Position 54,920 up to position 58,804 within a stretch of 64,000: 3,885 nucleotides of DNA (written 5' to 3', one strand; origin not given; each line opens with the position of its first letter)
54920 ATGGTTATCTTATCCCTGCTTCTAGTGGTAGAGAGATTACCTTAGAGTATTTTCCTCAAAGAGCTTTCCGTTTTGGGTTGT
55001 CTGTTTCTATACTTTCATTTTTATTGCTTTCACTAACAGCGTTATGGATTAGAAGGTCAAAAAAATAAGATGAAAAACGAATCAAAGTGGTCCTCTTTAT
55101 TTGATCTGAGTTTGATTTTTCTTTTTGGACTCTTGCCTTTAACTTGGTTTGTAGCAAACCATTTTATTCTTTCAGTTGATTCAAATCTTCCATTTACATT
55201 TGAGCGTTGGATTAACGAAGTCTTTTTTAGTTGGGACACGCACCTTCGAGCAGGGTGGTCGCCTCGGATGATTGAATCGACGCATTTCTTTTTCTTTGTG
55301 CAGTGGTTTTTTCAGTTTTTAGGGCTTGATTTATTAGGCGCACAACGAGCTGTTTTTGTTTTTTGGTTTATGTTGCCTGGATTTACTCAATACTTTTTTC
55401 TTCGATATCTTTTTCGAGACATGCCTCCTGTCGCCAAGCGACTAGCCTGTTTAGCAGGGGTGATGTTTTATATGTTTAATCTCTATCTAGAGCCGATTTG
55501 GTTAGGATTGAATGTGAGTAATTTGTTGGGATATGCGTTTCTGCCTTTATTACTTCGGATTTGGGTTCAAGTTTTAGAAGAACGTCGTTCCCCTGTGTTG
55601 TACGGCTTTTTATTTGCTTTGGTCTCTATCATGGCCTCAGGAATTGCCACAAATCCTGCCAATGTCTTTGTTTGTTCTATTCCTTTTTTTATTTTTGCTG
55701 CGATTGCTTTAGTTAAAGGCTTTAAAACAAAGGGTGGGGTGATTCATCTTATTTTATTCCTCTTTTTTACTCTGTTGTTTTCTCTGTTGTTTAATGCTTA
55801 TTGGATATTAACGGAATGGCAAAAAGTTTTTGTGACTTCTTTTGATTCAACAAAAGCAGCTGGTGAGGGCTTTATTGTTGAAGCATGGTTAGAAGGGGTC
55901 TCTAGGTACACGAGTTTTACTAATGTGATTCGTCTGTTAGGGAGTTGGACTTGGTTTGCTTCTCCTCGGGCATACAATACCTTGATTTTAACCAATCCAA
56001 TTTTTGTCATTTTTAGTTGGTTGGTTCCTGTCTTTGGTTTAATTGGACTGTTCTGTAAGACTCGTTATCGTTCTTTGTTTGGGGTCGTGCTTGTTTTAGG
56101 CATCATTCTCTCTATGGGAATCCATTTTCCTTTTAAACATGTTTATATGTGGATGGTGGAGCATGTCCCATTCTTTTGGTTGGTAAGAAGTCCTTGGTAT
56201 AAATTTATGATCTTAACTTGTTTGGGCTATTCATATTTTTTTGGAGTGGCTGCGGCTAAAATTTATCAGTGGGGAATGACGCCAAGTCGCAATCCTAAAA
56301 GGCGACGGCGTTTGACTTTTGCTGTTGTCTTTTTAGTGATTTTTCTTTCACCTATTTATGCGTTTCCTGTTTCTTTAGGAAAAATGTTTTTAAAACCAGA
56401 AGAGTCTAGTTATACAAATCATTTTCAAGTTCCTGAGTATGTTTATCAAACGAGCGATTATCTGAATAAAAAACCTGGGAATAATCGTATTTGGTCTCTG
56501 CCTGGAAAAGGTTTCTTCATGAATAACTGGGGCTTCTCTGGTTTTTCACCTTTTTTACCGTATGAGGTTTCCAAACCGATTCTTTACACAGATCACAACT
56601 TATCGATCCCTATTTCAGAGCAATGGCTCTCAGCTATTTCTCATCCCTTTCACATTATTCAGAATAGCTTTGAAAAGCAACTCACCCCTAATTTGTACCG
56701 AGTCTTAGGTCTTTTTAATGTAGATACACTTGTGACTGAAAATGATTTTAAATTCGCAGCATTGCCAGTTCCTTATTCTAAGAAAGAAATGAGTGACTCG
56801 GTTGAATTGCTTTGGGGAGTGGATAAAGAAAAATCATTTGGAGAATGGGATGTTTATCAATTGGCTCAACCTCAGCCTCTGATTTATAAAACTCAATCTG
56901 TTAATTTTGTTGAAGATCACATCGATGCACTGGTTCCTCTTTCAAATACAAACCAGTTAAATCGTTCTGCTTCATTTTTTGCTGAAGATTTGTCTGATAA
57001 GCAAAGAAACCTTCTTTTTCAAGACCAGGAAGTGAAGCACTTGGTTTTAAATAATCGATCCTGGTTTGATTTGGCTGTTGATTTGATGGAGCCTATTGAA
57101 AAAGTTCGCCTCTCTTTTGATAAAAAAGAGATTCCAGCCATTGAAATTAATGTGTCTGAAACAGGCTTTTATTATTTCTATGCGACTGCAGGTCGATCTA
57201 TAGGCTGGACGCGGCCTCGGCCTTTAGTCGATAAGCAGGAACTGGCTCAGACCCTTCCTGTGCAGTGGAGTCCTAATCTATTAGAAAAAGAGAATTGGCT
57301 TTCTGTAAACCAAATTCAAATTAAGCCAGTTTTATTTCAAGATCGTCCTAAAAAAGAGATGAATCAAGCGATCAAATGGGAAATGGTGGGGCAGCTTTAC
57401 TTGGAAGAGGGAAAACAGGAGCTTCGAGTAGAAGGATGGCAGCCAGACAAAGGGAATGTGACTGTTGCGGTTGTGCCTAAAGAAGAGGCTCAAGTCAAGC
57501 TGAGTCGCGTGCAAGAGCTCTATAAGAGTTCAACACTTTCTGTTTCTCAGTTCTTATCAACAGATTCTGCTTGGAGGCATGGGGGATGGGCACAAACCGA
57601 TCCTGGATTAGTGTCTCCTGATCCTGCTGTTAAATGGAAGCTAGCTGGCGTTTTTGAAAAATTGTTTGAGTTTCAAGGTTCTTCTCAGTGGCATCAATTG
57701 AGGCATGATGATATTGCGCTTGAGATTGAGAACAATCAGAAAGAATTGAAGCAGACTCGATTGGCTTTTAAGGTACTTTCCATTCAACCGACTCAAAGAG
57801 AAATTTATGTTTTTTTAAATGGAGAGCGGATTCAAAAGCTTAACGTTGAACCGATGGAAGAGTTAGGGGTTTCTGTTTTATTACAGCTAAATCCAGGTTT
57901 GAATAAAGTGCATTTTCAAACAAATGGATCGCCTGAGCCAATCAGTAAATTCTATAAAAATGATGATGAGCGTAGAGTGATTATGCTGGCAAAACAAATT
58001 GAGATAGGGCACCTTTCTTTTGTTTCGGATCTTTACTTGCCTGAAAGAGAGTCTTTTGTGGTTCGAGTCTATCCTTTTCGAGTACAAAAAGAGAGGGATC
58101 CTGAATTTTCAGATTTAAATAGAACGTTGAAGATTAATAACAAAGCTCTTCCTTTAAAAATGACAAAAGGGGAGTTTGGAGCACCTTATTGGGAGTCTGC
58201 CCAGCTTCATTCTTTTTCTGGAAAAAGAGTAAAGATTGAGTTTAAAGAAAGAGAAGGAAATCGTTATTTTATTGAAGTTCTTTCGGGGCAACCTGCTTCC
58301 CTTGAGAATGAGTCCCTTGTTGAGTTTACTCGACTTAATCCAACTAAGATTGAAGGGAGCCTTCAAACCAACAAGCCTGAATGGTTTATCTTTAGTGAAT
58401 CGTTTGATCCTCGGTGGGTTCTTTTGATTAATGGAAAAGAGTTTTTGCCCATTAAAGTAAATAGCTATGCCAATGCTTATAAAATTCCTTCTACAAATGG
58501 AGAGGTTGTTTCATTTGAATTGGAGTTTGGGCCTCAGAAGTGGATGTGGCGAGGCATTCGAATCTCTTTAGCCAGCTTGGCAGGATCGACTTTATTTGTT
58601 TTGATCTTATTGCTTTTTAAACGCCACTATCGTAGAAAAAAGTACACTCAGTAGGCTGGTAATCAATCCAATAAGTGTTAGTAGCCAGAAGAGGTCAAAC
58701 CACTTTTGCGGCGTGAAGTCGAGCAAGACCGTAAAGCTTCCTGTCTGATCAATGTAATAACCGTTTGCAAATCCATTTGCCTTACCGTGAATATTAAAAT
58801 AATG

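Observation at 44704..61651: DPPR-synthase homologue plus three AftD-like GT-C paralogs suggest a polyprenyl-phospho-pentofuranose glycan pathway outside Actinobacteria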

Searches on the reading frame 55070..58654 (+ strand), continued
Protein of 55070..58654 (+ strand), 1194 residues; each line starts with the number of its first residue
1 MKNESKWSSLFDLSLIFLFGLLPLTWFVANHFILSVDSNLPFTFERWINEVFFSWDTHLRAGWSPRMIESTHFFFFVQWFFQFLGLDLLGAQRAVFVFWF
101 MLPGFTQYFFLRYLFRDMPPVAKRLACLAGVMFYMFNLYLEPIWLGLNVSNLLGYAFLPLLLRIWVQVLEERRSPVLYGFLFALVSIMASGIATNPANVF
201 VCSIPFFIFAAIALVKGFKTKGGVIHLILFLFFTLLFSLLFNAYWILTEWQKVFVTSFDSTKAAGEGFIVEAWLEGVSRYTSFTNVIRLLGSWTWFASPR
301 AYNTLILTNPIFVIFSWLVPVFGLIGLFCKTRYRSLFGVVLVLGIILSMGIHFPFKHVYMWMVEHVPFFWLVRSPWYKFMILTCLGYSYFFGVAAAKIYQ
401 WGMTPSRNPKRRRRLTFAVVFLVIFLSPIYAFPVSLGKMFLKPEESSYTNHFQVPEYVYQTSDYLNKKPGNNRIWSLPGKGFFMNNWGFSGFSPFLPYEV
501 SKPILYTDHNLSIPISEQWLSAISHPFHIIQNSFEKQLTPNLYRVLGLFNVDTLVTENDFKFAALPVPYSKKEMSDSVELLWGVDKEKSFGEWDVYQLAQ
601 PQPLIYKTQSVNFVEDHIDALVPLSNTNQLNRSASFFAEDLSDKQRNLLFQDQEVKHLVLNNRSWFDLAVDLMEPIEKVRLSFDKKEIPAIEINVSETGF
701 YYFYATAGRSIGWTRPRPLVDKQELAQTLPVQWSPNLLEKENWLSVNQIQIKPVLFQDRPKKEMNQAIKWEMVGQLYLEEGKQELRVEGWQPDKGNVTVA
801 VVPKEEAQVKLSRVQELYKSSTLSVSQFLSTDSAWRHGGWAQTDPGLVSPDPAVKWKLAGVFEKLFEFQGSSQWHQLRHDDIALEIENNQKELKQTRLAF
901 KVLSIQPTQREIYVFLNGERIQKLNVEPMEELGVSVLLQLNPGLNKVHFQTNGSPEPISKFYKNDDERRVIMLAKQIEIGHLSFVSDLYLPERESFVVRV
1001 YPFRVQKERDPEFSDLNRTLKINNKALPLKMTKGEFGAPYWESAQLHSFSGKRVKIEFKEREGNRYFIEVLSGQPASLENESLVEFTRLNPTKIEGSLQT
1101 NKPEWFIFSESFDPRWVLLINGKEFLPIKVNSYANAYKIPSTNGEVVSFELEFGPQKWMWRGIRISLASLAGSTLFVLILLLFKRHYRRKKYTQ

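Call 57: fold_search(model_id=the predicted structure, library=pdb)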
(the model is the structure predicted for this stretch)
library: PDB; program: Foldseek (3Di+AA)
matches with E <= 10: 915; with E <= 0.001: 8
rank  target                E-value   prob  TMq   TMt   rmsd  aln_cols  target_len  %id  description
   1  6w98_A                6.5e-25  1.00  0.48  0.45  14.2      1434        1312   12  Single-Particle Cryo-EM Structure of Arabinofuranosyltransferase AftD from Mycobacteria (released 2020-05-13)
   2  6wby                  5.9e-23  1.00  0.48  0.46  14.9      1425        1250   12  Single-Particle Cryo-EM Structure of Arabinofuranosyltransferase AftD from Mycobacteria, Mutant R1389S Class 2 (released 2020-05-13)
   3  6wbx                  1.4e-21  1.00  0.47  0.45  14.6      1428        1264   12  Single-Particle Cryo-EM Structure of Arabinofuranosyltransferase AftD from Mycobacteria, Mutant R1389S Class 1 (released 2020-05-13)
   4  6ezn_F                7.0e-06  1.00  0.28  0.47  12.7       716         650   10  Cryo-EM structure of the yeast oligosaccharyltransferase (OST) complex (released 2018-01-17)
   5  6s7o_A                2.3e-05  1.00  0.29  0.47  12.5       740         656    8  Cryo-EM structure of human oligosaccharyltransferase complex OST-A (released 2019-12-18)
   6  5kca                  1.0e-04  1.00  0.08  0.11  20.7       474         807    8  Crystal structure of the Cbln1 C1q domain trimer in complex with the amino-terminal domain (ATD) of iGluR Delta-2 (GluD2 (released 2016-07-27)
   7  4dou                  3.0e-04  0.97  0.07  0.17  20.6       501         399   10  Crystal Structure of a Single-chain Trimer of Human Adiponectin Globular Domain (released 2012-02-29)
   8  5x7o_A                3.3e-04  0.93  0.07  0.07  25.5       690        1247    7  Crystal structure of Paenibacillus sp. 598K alpha-1,6-glucosyltransferase (released 2017-07-26)
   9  6gxc_A                1.0e-03  1.00  0.26  0.40  10.4       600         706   12  Bacterial oligosaccharyltransferase PglB in complex with an inhibitory peptide and a reactive lipid-linked oligosaccha (released 2018-11-14)
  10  4ind_A                3.1e-03  0.87  0.07  0.17  18.9       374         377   10  The Triple Jelly Roll Fold and Turret Assembly in an Archaeal Virus (released 2013-01-23)
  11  5ogl_A                3.7e-03  1.00  0.26  0.40  10.4       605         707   12  Structure of bacterial oligosaccharyltransferase PglB in complex with an acceptor peptide and an lipid-linked oligosac (released 2017-10-25)
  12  4zch_B                4.8e-03  0.47  0.06  0.14  20.1       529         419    8  Single-chain human APRIL-BAFF-BAFF Heterotrimer (released 2015-05-13)
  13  8if8_C                6.1e-03  1.00  0.25  0.43   8.9       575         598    8  Arabinosyltransferase AftA (released 2023-05-31)
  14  9eva_D                7.2e-03  0.57  0.05  0.10  22.5       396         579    7  3DFlex refinement of the CryoEM structure of DeCLIC nanodisc with 10mM calcium (released 2025-04-09)
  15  3wnn_B                7.9e-03  0.98  0.08  0.13  17.7       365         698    7  D308A mutant of Bacillus circulans T-3040 cycloisomaltooligosaccharide glucanotransferase complexed with isomaltooctao (released 2014-02-05)
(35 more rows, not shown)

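Call 91: search_protein_representatives(alignment_id=A1)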
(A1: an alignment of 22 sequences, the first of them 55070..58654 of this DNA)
Query: 22 sequences, 1127 profile positions. Proteins with E-value up to 0.001 (for the whole library): 14987; up to 1e-10: 8870; up to 1e-30: 3253. The best 150 are listed.
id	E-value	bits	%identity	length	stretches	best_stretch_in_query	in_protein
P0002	0.0e+00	1394.0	-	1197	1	1-1126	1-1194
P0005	0.0e+00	1369.7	-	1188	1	5-1126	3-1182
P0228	0.0e+00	1297.0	-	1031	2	1-731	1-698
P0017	0.0e+00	1218.2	-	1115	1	18-1121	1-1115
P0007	0.0e+00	1193.8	-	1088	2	3-670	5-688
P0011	0.0e+00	1159.4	-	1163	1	1-1126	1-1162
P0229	0.0e+00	1148.6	-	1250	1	6-1123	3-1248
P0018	0.0e+00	1069.3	-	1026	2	21-670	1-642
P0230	0.0e+00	1055.5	-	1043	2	2-670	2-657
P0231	0.0e+00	1052.4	-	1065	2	3-649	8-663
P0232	0.0e+00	1050.8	-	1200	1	4-1123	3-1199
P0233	0.0e+00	1038.9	-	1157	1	11-1117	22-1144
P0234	0.0e+00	1014.9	-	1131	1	1-1123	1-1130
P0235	6.4e-297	1004.5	-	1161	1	12-1126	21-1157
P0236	1.9e-293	993.0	-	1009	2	3-670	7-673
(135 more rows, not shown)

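Call 92: search_protein_families(library=pfam, alignment_id=A1, max_evalue=0.01)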
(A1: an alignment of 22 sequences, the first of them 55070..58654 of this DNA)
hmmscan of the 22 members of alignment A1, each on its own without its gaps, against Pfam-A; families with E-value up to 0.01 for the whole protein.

A. member 1, window:55070-58654:+ (1194 aa): 1 family
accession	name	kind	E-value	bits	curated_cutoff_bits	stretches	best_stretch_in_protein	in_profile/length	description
PF11847.13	GT-C_AftD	-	2e-11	43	26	1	278-497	236-453/661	Alpha-(1->3)-arabinofuranosyltransferase, N-terminal GT-C domain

B. families by the number of members that match (of 22 scanned): 2 families
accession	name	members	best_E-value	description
PF11847.13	GT-C_AftD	14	2e-11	Alpha-(1->3)-arabinofuranosyltransferase, N-terminal GT-C domain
PF09586.16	YfhO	1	0.00042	Bacterial membrane protein YfhO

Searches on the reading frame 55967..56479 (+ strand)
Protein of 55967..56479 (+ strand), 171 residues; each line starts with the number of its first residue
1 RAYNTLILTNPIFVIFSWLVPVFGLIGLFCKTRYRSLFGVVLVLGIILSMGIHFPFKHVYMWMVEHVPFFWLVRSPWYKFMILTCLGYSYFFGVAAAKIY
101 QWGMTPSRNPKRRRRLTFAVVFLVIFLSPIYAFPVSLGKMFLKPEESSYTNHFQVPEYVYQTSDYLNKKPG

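Call 77: search_solved_structures(query=A4, max_evalue=10, show_alignments=1)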
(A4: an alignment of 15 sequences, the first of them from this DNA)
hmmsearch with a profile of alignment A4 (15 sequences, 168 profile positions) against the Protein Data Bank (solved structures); distinct sequences matched with E-value up to 10: 1.
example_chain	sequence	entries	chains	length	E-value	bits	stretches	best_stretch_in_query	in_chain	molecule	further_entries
6nce_A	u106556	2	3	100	0.13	15.3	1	37-72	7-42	Forkhead box protein N3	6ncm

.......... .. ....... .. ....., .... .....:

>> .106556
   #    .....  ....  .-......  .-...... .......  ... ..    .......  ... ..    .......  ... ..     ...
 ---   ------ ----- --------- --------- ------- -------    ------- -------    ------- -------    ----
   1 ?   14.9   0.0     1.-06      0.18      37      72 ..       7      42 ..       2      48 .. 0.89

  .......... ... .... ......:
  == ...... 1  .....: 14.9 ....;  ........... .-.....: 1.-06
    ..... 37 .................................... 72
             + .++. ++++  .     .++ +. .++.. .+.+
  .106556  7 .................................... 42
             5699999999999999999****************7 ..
